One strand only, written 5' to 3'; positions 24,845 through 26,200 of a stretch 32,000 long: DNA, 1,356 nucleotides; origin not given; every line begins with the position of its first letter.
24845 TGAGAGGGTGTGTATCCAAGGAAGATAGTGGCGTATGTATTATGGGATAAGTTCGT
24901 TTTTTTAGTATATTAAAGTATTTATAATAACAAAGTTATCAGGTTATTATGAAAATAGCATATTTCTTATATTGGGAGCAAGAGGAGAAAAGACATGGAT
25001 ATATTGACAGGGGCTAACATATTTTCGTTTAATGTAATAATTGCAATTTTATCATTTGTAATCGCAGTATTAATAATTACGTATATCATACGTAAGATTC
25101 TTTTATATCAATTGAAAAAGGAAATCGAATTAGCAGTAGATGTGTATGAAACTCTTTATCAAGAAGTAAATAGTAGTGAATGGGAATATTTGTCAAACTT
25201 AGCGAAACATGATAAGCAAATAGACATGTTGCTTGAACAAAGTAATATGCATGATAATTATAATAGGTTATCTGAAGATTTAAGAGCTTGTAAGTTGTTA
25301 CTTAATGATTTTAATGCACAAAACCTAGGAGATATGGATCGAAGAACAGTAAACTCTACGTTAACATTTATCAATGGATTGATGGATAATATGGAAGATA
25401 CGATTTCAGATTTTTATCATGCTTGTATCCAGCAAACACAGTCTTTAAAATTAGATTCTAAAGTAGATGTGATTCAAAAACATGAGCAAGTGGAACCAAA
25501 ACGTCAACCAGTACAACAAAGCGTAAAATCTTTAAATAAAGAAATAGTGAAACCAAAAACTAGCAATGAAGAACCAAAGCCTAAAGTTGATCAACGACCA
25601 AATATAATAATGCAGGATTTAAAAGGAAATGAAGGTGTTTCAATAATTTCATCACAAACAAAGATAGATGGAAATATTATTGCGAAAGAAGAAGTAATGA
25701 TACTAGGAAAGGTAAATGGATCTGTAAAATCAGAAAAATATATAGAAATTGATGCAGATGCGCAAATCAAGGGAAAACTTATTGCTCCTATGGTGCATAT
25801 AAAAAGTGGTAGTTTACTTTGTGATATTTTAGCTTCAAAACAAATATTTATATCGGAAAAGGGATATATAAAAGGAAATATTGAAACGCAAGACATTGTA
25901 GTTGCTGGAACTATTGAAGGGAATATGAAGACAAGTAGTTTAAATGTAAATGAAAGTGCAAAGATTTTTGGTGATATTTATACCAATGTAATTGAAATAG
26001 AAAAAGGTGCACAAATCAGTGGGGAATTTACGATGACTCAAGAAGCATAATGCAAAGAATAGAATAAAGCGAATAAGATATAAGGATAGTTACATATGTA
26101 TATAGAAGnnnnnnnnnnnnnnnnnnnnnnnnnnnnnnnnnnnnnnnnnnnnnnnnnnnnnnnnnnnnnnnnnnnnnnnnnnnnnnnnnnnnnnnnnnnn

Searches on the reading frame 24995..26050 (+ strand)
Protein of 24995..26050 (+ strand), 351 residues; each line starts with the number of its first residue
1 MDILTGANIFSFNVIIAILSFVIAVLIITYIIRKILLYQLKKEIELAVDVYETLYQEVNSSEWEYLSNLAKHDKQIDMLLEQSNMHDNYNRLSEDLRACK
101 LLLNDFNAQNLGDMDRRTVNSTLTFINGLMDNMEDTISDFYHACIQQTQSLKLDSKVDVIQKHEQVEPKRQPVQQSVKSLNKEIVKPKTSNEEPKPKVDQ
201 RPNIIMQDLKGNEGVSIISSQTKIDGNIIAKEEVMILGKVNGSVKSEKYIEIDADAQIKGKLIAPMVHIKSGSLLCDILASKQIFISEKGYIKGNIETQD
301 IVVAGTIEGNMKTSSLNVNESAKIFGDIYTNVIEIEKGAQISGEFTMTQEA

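Call 4: search_protein_families(library=pfam, proteins=[window:24995-26050:+], max_evalue=1)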
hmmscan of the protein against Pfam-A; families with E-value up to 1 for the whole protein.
window:24995-26050:+ (351 aa): 7 families
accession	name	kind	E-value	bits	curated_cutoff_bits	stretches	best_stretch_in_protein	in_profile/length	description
PF04519.19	Bactofilin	-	1.3e-24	86.7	27.9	2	272-345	23-97/98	Polymer-forming cytoskeletal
PF23948.1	ARM_5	-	0.002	17.5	27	1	96-208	279-391/419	ARM-like repeat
PF09968.15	DUF2202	-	0.024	14.8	22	1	36-88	5-57/162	Uncharacterized protein domain (DUF2202)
PF10211.14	Ax_dynein_light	-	0.05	14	26.4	1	27-109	75-155/187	Axonemal dynein light chain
PF11173.13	DUF2960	-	0.071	14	27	1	41-90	13-62/79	Protein of unknown function (DUF2960)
PF24894.1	Hexapep_GlmU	-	0.14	12.8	23.3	0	225-292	17-83/104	GlmU-like, C-terminal hexapeptide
PF03775.22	MinC_C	-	0.2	12.1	33.2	0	217-244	19-46/102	Septum formation inhibitor MinC, C-terminal domain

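Call 10: search_protein_families(library=ncbifam, proteins=[window:24995-26050:+], max_evalue=0.1)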
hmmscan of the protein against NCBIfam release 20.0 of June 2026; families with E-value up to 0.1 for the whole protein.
window:24995-26050:+ (351 aa): 3 families
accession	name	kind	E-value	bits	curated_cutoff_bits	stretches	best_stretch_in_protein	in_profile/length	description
NF003670.0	PRK05293.1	equivalog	0.0054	15.7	470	1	212-306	280-371/382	glucose-1-phosphate adenylyltransferase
NF002023.0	PRK00844.1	subfamily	0.041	12.7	458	0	220-293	310-382/408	glucose-1-phosphate adenylyltransferase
TIGR03328.1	salvage_mtnB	equivalog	0.06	12.8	137.05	0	271-334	18-80/194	methylthioribulose 1-phosphate dehydratase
